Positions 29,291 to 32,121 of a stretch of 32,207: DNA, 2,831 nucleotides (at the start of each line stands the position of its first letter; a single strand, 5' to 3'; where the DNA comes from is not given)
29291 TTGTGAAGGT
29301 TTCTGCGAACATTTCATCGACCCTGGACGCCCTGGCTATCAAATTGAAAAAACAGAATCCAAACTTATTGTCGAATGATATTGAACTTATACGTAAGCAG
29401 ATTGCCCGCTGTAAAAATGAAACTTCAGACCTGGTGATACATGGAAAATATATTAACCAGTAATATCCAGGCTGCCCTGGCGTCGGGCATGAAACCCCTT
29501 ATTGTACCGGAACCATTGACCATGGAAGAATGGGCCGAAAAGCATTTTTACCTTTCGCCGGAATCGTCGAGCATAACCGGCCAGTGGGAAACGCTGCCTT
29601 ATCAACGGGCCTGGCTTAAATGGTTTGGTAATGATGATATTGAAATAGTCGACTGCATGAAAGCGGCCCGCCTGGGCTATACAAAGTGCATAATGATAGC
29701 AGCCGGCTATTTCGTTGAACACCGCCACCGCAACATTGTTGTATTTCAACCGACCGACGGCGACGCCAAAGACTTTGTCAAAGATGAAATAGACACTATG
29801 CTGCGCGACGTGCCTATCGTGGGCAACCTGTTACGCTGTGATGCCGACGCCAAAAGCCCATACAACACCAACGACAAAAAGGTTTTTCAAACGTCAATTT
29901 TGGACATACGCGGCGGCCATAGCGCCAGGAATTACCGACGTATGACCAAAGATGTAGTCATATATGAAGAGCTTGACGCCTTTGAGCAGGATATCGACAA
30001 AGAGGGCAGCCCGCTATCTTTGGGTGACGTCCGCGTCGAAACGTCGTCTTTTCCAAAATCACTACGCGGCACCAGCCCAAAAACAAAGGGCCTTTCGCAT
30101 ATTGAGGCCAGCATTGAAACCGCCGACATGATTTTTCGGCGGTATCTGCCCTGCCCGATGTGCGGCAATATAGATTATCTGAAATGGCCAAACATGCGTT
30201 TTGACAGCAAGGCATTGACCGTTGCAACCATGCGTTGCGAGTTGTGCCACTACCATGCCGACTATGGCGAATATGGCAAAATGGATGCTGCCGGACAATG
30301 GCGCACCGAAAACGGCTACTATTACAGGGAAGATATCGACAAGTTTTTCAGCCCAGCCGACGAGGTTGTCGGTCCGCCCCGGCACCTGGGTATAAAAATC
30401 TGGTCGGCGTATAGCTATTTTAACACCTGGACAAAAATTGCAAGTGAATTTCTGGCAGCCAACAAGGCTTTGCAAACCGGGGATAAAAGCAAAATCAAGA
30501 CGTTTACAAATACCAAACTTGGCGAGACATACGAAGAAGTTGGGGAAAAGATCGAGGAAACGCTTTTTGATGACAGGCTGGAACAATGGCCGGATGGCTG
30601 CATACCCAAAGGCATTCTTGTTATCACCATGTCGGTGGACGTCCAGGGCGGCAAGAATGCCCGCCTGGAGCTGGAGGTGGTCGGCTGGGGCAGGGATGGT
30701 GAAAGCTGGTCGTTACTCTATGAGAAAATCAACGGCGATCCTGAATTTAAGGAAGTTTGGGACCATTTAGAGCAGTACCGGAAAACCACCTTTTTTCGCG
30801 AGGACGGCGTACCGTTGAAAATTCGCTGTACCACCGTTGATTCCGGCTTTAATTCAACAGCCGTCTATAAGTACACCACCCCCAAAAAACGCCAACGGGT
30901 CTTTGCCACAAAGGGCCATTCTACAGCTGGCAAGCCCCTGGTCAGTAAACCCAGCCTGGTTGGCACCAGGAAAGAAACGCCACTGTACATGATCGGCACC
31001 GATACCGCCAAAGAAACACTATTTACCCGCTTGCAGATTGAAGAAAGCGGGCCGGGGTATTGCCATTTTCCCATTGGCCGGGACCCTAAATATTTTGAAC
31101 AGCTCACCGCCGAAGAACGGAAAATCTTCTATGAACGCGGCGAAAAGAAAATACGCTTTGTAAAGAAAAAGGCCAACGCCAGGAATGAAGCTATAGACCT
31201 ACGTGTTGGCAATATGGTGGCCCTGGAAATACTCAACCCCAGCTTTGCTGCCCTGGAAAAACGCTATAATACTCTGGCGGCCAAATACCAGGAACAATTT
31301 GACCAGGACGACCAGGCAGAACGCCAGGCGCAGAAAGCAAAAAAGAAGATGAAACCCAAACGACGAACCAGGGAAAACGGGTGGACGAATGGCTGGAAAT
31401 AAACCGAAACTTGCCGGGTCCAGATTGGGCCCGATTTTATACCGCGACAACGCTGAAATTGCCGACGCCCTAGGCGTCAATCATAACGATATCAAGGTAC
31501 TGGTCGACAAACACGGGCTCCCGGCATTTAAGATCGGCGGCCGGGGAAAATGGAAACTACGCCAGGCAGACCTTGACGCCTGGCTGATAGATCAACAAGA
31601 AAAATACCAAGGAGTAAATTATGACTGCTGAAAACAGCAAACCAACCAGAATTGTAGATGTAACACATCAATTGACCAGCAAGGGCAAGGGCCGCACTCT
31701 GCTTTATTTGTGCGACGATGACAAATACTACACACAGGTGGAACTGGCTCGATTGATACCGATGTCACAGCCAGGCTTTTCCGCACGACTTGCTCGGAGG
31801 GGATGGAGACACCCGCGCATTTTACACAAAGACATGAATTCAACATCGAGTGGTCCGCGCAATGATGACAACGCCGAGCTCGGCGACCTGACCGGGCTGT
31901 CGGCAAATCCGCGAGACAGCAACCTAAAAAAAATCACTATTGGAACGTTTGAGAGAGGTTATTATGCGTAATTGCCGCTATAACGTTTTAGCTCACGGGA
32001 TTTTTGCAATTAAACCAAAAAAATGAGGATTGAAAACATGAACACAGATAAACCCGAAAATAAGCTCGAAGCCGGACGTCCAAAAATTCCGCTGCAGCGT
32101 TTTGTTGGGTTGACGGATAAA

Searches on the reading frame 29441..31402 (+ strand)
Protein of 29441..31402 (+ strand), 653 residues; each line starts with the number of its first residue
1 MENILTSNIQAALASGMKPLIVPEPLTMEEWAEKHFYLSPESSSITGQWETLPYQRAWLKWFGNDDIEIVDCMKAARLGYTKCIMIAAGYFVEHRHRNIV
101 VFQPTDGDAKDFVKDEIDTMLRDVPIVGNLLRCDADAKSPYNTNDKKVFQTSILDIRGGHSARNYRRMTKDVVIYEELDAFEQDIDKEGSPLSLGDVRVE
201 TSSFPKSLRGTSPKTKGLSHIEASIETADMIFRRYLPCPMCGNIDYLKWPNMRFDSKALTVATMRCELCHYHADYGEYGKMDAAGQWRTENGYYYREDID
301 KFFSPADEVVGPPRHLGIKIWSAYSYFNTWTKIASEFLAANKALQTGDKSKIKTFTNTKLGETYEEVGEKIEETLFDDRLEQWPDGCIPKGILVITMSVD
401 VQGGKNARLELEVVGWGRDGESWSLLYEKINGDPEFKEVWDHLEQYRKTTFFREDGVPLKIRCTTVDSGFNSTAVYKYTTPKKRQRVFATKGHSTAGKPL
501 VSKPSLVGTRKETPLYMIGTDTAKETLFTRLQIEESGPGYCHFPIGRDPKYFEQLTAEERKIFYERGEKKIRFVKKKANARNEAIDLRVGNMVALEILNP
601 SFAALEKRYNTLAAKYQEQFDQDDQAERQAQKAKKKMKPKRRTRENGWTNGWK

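Call 10: find_related_loci(query=window:29441-31402:+, collection=viral_contigs, flank=10000)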
Query window:29441-31402:+ (653 aa) in viral_contigs; peptide patterns used: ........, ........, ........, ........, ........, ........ (x = any residue, [..] = any of these).
62 stretches matched a pattern, but none encodes a relative of the query by tblastn (E <= 1e-3).

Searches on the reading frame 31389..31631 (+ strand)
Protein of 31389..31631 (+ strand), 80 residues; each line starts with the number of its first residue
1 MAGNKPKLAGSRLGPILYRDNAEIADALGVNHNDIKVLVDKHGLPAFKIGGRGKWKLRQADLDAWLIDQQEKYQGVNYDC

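Call 6: search_protein_families(library=pfam, proteins=[window:31389-31631:+], max_evalue=0.01)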
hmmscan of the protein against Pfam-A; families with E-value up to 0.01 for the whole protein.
window:31389-31631:+ (80 aa): 1 family
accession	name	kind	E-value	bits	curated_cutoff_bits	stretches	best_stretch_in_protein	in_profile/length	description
PF12728.13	HTH_17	-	2.9e-09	37.5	27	1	22-66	5-47/51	Helix-turn-helix domain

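Call 7: search_protein_families(library=phrogs, proteins=[window:31389-31631:+], max_evalue=0.001)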
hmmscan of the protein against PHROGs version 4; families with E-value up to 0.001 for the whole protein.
window:31389-31631:+ (80 aa): 1 family
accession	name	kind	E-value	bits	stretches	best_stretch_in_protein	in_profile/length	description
phrog_66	-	integration and excision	0.00022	22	1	21-73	96-147/412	excisionase and transcriptional regulator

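Call 12: find_encoding_contigs(protein=window:31389-31631:+, flank=10000, max_places=10)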
Protein window:31389-31631:+ (80 aa): 13 contigs read that carry it; 6 places shown.
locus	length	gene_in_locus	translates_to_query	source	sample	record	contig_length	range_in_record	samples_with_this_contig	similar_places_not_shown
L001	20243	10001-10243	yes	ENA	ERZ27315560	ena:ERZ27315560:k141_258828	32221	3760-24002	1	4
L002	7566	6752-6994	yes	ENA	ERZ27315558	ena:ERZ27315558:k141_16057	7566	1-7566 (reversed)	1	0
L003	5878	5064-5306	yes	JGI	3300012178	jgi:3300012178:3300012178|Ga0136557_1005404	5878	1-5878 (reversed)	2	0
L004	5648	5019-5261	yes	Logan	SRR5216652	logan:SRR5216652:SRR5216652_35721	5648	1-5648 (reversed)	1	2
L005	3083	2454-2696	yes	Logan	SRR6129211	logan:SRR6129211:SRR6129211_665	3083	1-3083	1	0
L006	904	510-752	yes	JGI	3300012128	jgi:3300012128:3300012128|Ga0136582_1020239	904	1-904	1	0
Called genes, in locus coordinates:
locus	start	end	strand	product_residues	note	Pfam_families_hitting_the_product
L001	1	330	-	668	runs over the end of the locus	PF02463:SMC_N (weak), PF13476:AAA_23 (weak)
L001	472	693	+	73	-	-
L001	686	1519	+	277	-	-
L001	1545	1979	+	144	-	-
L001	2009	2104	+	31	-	-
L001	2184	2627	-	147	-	-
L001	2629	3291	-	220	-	PF13274:SocA_Panacea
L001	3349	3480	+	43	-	-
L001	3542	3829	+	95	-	-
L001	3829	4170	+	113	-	-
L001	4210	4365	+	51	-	-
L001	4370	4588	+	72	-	-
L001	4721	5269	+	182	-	-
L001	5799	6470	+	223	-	-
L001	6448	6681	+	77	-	PF05119:Terminase_4 (weak)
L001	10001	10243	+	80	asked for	PF12728:HTH_17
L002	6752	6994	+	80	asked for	PF12728:HTH_17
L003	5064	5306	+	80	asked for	PF12728:HTH_17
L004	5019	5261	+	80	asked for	PF12728:HTH_17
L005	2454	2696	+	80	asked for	PF12728:HTH_17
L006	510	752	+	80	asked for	PF12728:HTH_17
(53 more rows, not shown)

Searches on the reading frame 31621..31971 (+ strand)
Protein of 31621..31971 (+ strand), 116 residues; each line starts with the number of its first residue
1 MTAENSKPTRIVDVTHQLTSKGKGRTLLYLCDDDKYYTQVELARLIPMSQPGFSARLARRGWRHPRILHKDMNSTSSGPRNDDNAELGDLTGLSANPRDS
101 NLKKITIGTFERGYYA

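Call 6: search_protein_families(library=pfam, proteins=[window:31621-31971:+], max_evalue=0.01)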
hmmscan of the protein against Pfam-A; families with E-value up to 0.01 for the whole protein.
window:31621-31971:+ (116 aa): 0 families

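Call 7: search_protein_families(library=phrogs, proteins=[window:31621-31971:+], max_evalue=0.001)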
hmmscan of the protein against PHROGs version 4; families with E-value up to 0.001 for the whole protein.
window:31621-31971:+ (116 aa): 0 families

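Call 13: find_encoding_contigs(protein=window:31621-31971:+, flank=10000, max_places=10)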
Protein window:31621-31971:+ (116 aa): 12 contigs read that carry it; 5 places shown.
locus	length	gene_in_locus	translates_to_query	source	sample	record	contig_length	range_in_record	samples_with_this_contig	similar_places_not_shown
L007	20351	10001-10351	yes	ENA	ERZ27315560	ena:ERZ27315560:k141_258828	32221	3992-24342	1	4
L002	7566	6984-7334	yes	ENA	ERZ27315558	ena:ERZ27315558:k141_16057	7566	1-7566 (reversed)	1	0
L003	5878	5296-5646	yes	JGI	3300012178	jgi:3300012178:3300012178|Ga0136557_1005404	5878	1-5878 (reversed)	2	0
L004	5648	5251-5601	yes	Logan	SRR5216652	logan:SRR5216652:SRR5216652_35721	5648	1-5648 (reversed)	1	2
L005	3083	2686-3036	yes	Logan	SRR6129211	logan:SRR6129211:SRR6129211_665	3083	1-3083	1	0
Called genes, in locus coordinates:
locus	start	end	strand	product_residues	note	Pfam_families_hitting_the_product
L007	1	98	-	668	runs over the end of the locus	PF02463:SMC_N (weak), PF13476:AAA_23 (weak)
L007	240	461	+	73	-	-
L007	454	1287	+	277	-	-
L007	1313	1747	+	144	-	-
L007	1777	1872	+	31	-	-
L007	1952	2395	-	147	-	-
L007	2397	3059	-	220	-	PF13274:SocA_Panacea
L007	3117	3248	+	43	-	-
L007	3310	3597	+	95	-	-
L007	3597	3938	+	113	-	-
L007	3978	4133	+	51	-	-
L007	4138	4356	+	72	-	-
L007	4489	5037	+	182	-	-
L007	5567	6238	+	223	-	-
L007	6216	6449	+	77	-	PF05119:Terminase_4 (weak)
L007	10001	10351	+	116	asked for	-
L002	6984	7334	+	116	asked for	-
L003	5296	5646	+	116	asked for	-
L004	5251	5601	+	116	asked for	-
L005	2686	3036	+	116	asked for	-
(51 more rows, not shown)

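Call 23: find_homologous_proteins(query=window:31621-31971:+, max_evalue=0.001)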
Query window:31621-31971:+ (116 aa): 1 proteins with E <= 0.001 among 25 candidates.
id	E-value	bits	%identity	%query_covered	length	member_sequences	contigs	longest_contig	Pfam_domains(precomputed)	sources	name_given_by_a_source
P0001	2.1e-67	242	94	100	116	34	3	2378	-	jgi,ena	-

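Call 25: find_encoding_contigs(protein=P0001, flank=10000, max_places=10)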
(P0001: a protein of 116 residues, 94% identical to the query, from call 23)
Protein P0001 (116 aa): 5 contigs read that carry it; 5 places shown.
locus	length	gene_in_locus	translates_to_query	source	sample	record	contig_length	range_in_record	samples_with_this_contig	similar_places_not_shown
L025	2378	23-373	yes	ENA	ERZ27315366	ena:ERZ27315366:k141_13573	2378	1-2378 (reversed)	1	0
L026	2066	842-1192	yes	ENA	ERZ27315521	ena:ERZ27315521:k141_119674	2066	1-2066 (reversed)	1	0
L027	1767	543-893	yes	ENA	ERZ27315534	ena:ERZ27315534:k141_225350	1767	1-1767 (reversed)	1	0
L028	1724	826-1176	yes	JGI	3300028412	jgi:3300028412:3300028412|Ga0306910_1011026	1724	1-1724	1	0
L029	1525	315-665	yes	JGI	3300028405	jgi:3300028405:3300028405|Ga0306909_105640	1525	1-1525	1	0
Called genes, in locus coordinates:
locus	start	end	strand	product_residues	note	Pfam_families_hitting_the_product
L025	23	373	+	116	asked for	-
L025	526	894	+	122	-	-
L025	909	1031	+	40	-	-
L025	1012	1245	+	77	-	-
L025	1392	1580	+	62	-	PF24233:DUF7446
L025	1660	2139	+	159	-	PF18907:DUF5662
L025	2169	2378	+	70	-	?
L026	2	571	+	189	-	?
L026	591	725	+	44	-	-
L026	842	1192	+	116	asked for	-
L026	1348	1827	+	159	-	PF18907:DUF5662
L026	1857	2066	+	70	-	?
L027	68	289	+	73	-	-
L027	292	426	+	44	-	-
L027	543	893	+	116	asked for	-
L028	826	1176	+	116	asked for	-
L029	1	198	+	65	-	?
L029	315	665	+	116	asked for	-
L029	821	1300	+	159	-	PF18907:DUF5662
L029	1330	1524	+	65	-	?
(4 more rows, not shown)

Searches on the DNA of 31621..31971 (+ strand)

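Call 59: search_rna_families(sources=[L042, L025, L031, L045], threshold=evalue, max_evalue=1)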
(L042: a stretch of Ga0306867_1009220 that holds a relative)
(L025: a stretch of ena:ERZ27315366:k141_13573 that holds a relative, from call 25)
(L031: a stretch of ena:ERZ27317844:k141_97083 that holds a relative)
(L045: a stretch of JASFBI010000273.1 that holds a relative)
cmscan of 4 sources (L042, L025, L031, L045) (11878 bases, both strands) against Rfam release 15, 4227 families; matches with E-value up to 1: 1.
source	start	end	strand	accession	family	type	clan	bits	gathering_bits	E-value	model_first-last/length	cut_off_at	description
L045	478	536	-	RF01259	snR63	Gene; snRNA; snoRNA; CD-box;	CL00061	18.8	50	0.19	1-255/255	no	Small nucleolar RNA snR63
